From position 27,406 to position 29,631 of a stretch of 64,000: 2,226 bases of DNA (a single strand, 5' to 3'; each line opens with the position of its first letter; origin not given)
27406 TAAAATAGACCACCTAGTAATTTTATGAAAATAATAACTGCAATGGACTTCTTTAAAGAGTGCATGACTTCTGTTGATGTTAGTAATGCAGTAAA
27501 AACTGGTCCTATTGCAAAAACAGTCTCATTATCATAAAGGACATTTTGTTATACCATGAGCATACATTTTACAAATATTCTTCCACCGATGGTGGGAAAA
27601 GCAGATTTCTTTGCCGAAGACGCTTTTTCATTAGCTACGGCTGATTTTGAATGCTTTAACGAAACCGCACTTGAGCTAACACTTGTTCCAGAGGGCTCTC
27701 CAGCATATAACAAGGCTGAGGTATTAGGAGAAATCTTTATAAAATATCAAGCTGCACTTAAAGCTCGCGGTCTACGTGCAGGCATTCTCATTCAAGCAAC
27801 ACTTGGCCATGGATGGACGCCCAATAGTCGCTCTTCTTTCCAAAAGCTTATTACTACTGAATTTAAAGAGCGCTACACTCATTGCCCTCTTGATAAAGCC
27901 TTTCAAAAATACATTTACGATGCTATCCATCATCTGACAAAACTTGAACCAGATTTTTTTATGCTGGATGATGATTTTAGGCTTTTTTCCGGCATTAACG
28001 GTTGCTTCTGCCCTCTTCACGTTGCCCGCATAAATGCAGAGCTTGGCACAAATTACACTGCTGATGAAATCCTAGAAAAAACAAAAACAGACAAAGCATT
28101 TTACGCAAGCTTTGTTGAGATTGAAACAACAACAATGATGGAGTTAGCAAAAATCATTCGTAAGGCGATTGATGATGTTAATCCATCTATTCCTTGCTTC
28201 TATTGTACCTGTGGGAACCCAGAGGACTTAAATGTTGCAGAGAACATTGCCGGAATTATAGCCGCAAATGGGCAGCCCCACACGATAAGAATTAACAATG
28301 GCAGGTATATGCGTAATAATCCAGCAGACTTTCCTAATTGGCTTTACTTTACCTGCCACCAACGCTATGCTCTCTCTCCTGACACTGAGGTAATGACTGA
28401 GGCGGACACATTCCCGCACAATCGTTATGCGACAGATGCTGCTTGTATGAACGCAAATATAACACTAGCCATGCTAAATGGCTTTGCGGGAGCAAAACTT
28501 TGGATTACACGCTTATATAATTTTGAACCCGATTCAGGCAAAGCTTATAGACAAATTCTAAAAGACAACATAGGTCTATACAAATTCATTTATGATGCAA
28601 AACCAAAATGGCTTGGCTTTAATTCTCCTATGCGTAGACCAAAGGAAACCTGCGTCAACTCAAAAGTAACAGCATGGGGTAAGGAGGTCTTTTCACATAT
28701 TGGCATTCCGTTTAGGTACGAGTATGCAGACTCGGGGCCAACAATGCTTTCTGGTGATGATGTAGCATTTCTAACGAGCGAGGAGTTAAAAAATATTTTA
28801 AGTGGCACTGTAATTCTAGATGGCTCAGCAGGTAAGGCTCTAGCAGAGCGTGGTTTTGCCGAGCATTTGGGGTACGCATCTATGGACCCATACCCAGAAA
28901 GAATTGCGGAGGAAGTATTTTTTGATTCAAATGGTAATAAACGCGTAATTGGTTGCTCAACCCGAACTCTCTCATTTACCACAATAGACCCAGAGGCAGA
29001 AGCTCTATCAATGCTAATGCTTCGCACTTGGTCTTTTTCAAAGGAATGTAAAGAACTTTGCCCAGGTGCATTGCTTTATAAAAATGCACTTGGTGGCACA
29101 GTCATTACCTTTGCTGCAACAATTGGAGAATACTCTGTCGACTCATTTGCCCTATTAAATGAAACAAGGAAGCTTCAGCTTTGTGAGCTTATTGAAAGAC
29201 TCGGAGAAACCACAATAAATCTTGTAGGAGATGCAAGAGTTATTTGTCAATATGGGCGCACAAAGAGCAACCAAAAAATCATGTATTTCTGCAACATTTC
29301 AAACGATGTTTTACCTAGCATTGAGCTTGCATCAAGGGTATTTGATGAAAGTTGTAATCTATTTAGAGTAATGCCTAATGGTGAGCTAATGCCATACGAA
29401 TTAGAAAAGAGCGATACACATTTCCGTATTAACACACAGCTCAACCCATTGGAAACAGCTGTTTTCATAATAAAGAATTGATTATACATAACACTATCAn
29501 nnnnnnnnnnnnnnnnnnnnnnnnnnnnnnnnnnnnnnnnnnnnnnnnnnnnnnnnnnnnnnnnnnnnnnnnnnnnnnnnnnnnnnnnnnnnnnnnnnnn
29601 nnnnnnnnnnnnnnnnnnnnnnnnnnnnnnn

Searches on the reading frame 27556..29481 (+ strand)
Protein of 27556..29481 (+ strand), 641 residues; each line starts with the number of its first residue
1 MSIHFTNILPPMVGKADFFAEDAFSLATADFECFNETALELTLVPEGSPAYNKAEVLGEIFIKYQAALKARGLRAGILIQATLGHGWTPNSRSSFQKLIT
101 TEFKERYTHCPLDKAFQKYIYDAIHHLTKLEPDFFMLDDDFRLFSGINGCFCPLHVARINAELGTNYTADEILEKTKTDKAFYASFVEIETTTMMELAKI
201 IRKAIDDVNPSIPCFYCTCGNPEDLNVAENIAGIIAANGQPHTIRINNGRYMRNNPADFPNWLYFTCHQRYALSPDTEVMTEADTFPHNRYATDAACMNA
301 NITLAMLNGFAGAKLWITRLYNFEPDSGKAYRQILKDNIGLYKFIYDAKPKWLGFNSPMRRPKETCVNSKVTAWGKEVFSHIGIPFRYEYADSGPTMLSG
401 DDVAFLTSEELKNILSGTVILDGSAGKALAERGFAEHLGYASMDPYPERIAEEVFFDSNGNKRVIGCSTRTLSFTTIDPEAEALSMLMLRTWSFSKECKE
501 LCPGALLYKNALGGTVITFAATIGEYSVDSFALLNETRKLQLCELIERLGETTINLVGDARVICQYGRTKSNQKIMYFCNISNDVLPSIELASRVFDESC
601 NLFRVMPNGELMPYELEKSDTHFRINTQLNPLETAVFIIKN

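Call 10: search_protein_families(library=pfam, proteins=[window:27556-29481:+], max_evalue=0.01)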
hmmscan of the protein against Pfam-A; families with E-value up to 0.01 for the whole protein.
window:27556-29481:+ (641 aa): 0 families

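Call 11: search_protein_families(library=ncbifam, proteins=[window:27556-29481:+], max_evalue=0.01)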
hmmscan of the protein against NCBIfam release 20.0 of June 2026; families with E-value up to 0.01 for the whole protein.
window:27556-29481:+ (641 aa): 0 families

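Call 12: find_encoding_contigs(protein=window:27556-29481:+, flank=10000, max_places=10)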
Protein window:27556-29481:+ (641 aa): no gene with exactly this product is on record in the collection.

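Call 14: find_homologous_proteins(query=window:27556-29481:+, max_evalue=1e-10)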
Query window:27556-29481:+ (641 aa): 154 proteins with E <= 1e-10 among 8000 candidates; the best 120 are listed.
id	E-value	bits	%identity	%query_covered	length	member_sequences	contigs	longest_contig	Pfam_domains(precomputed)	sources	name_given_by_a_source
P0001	0.0e+0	1484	99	100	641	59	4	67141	-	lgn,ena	-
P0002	0.0e+0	1112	74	100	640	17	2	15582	-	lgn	-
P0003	0.0e+0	1109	73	99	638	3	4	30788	-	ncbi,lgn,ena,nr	ncbi:MAG: hypothetical protein J6V41_02285 [Kiritimatiellae bacterium]|nr:hypothetical protein [Kiri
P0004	1.9e-211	722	51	100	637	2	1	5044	-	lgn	-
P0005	2.4e-181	623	45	99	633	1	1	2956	-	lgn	-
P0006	5.2e-179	615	47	99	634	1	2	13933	-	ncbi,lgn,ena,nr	ncbi:MAG: hypothetical protein J6X55_17005 [Victivallales bacterium]|nr:hypothetical protein [Victiv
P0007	8.9e-178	611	46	99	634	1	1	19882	-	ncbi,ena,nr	ncbi:MAG: hypothetical protein IJJ33_04090 [Victivallales bacterium]|nr:hypothetical protein [Victiv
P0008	2.5e-155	537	42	99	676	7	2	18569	-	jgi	-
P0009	9.9e-153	528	41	99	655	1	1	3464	-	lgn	-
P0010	1.9e-121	425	36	100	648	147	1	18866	-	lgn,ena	-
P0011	3.5e-120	420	36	100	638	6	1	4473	-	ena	-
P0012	2.8e-118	414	37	91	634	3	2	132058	-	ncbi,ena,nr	ncbi:MAG: hypothetical protein IKP00_11320 [Victivallales bacterium]|nr:hypothetical protein [Victiv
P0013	5.0e-118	413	37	91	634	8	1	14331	-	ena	-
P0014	1.5e-117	412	35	100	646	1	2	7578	-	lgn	-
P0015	4.7e-117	410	35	99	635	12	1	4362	-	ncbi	-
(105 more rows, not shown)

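Call 15: find_encoding_contigs(protein=P0001, flank=10000, max_places=10)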
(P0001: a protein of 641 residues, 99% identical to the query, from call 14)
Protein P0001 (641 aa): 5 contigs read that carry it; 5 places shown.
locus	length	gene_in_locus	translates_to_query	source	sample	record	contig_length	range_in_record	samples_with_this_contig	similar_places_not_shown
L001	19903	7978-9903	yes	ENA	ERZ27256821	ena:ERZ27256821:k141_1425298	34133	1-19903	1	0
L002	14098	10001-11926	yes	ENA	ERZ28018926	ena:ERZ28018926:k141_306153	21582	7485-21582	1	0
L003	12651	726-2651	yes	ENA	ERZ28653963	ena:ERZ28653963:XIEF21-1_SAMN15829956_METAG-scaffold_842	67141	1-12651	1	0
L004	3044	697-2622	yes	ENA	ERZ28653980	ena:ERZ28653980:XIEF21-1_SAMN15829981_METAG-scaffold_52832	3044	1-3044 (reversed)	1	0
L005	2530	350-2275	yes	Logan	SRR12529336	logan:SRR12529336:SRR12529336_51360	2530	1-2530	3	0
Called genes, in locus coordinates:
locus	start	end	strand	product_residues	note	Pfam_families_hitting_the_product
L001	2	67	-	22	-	?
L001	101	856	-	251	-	PF00106:adh_short, PF08659:KR (weak), PF23441:SDR (weak), PF13561:adh_short_C2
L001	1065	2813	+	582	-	PF22422:MGH1-like_GH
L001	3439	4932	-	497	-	PF02638:GHL10 (weak)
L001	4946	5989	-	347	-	PF07690:MFS_1 (weak)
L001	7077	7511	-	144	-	-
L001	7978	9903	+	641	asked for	-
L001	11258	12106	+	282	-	-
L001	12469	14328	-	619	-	PF07881:Fucose_iso_N1, PF07882:Fucose_iso_N2, PF02952:Fucose_iso_C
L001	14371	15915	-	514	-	-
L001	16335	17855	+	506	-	PF00474:SSF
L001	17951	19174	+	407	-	PF00180:Iso_dh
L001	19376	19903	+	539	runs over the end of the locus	PF00342:PGI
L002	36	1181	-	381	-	PF01408:GFO_IDH_MocA, PF22725:GFO_IDH_MocA_C3, PF02894:GFO_IDH_MocA_C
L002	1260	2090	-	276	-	PF01261:AP_endonuc_2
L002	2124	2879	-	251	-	PF00106:adh_short, PF08659:KR (weak), PF23441:SDR (weak), PF13561:adh_short_C2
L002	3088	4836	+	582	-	PF22422:MGH1-like_GH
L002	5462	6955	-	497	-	PF02638:GHL10 (weak)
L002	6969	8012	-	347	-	PF07690:MFS_1 (weak)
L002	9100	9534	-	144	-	-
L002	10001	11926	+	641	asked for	-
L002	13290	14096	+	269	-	?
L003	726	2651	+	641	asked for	-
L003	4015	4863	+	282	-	-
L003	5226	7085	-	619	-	PF07881:Fucose_iso_N1, PF07882:Fucose_iso_N2, PF02952:Fucose_iso_C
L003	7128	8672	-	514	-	-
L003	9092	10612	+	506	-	PF00474:SSF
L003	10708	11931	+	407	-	PF00180:Iso_dh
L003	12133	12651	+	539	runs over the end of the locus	PF00342:PGI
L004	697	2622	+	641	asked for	-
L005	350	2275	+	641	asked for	-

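Call 16: find_encoding_contigs(protein=P0003, flank=10000, max_places=6)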
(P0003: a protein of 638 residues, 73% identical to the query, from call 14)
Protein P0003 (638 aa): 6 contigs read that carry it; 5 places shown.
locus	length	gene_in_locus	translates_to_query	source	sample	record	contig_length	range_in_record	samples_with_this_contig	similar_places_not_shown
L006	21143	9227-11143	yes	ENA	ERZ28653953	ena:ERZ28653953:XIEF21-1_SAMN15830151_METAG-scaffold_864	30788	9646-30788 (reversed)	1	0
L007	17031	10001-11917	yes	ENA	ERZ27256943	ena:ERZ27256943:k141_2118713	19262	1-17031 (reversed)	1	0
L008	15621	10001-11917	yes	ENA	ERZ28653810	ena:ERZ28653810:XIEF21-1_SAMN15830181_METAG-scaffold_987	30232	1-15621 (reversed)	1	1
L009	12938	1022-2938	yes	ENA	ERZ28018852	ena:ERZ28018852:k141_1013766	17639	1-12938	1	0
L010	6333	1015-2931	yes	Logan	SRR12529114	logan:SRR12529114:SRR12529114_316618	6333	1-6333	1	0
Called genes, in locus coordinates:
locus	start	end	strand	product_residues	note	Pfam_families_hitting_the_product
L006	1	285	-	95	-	?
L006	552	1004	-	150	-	PF00293:NUDIX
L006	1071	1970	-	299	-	PF02661:Fic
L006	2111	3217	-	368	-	PF03989:DNA_gyraseA_C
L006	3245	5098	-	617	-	PF00521:DNA_topoisoIV, PF03989:DNA_gyraseA_C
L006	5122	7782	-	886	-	PF02518:HATPase_c, PF00204:DNA_gyraseB, PF01751:Toprim, PF00986:DNA_gyraseB_C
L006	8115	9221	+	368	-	PF02595:Gly_kinase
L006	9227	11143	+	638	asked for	-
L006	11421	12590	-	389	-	PF01408:GFO_IDH_MocA, PF22725:GFO_IDH_MocA_C3, PF02894:GFO_IDH_MocA_C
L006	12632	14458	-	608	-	PF00092:VWA, PF13519:VWA_2 (weak), PF13768:VWA_3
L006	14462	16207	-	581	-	PF00515:TPR_1 (faint), PF07719:TPR_2 (faint), PF13181:TPR_8 (faint), PF13424:TPR_12 (faint), PF13525:YfiO (faint), PF12895:ANAPC3 (faint), PF13414:TPR_11 (faint), PF13174:TPR_6 (weak), +7 more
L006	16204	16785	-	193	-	-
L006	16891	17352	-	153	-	PF02472:ExbD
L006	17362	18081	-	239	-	PF01618:MotA_ExbB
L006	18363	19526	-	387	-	PF13243:SQHop_cyclase_C (faint)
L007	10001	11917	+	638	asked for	-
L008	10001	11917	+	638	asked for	-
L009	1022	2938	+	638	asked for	-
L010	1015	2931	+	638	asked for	-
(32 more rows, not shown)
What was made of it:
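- The alleles differ by more than one event, and their order cannot be polarised, because outgroup species have different synteny (call 16).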

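Call 17: find_encoding_contigs(protein=P0002, flank=10000, max_places=6)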
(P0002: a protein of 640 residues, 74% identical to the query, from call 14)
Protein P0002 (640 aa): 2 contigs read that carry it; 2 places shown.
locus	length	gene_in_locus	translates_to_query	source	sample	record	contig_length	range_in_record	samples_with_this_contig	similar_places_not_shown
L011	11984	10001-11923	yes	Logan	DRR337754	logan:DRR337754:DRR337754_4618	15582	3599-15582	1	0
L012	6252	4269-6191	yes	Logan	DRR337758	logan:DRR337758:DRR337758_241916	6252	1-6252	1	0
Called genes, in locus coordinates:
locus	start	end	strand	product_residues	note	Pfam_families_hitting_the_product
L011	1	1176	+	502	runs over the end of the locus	PF05496:RuvB_N (weak), PF13177:DNA_pol3_delta2, PF13604:AAA_30 (weak), PF00004:AAA, PF07728:AAA_5 (weak), PF13401:AAA_22 (weak), PF22608:DNAX_ATPase_lid, PF12169:DNA_pol3_gamma3, +3 more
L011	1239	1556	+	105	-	PF02575:YbaB_DNA_bd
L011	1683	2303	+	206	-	PF21176:RecR_HhH, PF01751:Toprim, PF13662:Toprim_4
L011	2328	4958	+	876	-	PF25788:Ig_Rha78A_N, PF08531:Bac_rhamnosid_N, PF05592:Bac_rhamnosid, PF17389:Bac_rhamnosid6H, PF17390:Bac_rhamnosid_C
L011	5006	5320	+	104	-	PF05336:rhaM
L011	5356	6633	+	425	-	PF00171:Aldedh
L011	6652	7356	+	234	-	PF00334:NDK (weak)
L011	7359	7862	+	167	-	PF02464:CinA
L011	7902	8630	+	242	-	PF08378:NERD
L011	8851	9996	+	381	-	PF02595:Gly_kinase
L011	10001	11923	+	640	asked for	-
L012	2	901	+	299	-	?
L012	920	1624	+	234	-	PF00334:NDK (weak)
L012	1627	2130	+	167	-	PF02464:CinA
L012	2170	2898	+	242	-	PF08378:NERD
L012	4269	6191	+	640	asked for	-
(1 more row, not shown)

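Call 49: find_related_loci(query=window:27556-29481:+, collection=metagenome_contigs, flank=6000)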
Query window:27556-29481:+ (641 aa) in metagenome_contigs; peptide patterns used: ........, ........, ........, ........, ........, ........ (x = any residue, [..] = any of these).
135 stretches matched a pattern; 30 encode a relative of the query (tblastn E <= 1e-3); 30 distinct loci.
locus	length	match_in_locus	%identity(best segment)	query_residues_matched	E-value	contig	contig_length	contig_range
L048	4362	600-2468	35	7-631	5e-121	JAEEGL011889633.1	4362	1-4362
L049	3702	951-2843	36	1-637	3e-121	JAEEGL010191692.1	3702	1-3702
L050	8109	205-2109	35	1-641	4e-117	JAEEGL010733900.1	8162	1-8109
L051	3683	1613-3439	35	5-620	3e-119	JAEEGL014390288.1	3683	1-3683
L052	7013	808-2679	35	3-632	8e-117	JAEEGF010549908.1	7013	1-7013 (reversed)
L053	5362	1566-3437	34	3-632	7e-116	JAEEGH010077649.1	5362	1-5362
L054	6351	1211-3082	35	3-632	2e-115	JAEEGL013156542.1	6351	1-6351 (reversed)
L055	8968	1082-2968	36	4-637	6e-115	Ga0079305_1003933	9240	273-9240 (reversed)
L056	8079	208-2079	34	3-632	1e-114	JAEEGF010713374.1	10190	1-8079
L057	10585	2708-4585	34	1-632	5e-114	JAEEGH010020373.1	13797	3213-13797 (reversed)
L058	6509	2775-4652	34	1-632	4e-114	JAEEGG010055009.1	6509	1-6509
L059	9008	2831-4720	34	2-637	8e-114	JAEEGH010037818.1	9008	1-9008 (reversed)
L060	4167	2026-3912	36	4-637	6e-115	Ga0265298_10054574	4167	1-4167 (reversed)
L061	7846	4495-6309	35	2-613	2e-113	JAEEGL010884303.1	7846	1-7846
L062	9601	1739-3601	37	4-624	5e-113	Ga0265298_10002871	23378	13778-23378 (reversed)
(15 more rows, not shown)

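Call 50: list_cluster_members(proteins=[P0001, P0121])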
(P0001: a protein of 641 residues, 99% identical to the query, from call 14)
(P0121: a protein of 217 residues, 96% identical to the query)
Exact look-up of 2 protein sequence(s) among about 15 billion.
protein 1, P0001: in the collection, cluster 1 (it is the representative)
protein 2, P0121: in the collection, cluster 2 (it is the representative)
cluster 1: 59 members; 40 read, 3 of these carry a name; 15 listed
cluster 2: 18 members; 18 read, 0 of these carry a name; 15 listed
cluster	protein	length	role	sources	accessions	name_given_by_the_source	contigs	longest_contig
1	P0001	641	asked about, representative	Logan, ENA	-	-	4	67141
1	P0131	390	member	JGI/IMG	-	hypothetical protein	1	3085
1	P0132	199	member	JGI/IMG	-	hypothetical protein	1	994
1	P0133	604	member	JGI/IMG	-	hypothetical protein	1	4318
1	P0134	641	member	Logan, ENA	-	-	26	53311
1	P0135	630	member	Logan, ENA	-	-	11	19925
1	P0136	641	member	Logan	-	-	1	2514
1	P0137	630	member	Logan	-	-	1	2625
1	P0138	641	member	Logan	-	-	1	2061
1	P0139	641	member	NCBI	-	-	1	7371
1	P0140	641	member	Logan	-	-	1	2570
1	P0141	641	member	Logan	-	-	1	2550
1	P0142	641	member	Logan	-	-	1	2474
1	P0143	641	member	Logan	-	-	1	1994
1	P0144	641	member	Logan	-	-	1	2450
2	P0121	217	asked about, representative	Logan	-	-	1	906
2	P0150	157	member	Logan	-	-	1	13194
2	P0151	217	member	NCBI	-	-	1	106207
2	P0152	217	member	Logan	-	-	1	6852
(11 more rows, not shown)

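Call 51: find_encoding_contigs(protein=P0151, flank=10000, max_places=6)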
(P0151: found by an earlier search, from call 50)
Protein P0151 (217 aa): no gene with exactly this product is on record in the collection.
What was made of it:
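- Tried and rejected: The identical NCBI protein P0151 is also not in the contig index (call 51).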

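Call 53: find_encoding_contigs(protein=P0152, flank=10000, max_places=6)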
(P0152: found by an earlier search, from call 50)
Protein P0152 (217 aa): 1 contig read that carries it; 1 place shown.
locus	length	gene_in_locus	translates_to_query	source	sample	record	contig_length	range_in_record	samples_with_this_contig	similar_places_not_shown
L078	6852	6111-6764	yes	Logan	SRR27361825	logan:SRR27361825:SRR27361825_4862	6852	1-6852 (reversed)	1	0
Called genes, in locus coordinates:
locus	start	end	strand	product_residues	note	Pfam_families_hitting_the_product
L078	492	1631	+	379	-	-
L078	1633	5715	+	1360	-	PF04851:ResIII, PF07669:Eco57I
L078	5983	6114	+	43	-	-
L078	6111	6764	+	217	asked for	-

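Call 54: find_encoding_contigs(protein=P0150, flank=10000, max_places=6)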
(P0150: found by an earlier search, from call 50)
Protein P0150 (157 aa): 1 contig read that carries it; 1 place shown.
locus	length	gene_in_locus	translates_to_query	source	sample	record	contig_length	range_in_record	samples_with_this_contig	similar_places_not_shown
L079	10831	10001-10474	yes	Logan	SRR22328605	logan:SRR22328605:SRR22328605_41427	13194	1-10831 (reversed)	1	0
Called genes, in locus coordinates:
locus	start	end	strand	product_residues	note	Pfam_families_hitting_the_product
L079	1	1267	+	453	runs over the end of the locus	PF00696:AA_kinase, PF01842:ACT (faint), PF13840:ACT_7 (weak), PF22468:ACT_9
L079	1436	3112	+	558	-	PF02463:SMC_N (faint), PF00005:ABC_tran, PF13304:AAA_21 (faint), PF13401:AAA_22 (faint), PF13476:AAA_23 (faint), PF12848:ABC_tran_Xtn, PF00005:ABC_tran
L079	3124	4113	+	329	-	PF01207:Dus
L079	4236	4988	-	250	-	PF07963:N_methyl, PF07596:SBP_bac_10 (weak)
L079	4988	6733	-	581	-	-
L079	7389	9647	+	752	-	PF02367:TsaE (faint), PF13479:AAA_24 (faint), PF13173:AAA_14 (faint), PF00910:RNA_helicase (faint), PF05496:RuvB_N (faint), PF00004:AAA, PF00004:AAA, PF07728:AAA_5 (weak), +13 more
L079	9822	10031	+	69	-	-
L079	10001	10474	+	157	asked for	-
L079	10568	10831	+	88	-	?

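Call 67: find_encoding_contigs(protein=P0134, flank=6000, max_places=10)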
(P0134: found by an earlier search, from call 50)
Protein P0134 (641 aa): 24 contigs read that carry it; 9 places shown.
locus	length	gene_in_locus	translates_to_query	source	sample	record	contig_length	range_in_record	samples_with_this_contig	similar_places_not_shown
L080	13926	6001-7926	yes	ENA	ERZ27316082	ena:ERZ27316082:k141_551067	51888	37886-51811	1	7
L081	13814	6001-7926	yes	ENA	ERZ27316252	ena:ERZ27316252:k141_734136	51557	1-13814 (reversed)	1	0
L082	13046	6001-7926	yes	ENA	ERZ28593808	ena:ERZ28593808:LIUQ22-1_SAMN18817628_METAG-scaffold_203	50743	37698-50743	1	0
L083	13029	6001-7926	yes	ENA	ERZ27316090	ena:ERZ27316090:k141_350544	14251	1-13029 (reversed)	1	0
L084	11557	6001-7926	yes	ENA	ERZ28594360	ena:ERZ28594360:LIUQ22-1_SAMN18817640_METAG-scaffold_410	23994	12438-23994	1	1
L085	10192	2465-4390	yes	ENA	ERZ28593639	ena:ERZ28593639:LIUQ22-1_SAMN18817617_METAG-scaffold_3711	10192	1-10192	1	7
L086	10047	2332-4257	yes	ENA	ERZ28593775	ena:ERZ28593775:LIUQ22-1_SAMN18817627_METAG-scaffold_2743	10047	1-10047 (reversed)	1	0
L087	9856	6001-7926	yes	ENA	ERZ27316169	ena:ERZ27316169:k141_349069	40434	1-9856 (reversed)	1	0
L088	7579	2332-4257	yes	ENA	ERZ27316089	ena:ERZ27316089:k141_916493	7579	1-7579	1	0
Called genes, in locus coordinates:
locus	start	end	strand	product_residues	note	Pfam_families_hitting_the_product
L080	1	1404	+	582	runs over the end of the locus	PF22422:MGH1-like_GH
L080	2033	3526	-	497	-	PF02638:GHL10 (faint)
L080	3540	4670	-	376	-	PF07690:MFS_1 (weak), PF12832:MFS_1_like (weak), PF13347:MFS_2 (weak), PF07690:MFS_1 (weak)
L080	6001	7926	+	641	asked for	-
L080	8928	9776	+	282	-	-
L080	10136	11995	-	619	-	PF07881:Fucose_iso_N1, PF07882:Fucose_iso_N2, PF02952:Fucose_iso_C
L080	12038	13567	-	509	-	-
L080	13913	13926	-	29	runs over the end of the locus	?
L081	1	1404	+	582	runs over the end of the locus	PF22422:MGH1-like_GH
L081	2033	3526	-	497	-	PF02638:GHL10 (faint)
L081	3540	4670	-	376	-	PF07690:MFS_1 (weak), PF12832:MFS_1_like (weak), PF13347:MFS_2 (weak), PF07690:MFS_1 (weak)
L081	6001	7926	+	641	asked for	-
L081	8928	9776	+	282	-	-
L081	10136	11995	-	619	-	PF07881:Fucose_iso_N1, PF07882:Fucose_iso_N2, PF02952:Fucose_iso_C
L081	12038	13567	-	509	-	-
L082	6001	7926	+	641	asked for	-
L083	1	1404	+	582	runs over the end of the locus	PF22422:MGH1-like_GH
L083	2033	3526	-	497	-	PF02638:GHL10 (faint)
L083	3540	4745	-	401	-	PF07690:MFS_1 (weak), PF12832:MFS_1_like (weak), PF13347:MFS_2 (weak), PF07690:MFS_1 (weak)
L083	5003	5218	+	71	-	-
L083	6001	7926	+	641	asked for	-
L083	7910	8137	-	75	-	-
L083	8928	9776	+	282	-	-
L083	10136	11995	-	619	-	PF07881:Fucose_iso_N1, PF07882:Fucose_iso_N2, PF02952:Fucose_iso_C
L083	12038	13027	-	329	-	?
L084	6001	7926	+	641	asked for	-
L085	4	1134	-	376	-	PF07690:MFS_1 (weak), PF12832:MFS_1_like (weak), PF07690:MFS_1 (weak)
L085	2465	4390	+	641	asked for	-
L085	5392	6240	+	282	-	-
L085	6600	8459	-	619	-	PF07881:Fucose_iso_N1, PF07882:Fucose_iso_N2, PF02952:Fucose_iso_C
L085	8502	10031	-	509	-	-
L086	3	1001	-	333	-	?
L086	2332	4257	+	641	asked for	-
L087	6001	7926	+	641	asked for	-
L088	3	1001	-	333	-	?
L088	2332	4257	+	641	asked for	-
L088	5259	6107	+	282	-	-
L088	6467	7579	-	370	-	?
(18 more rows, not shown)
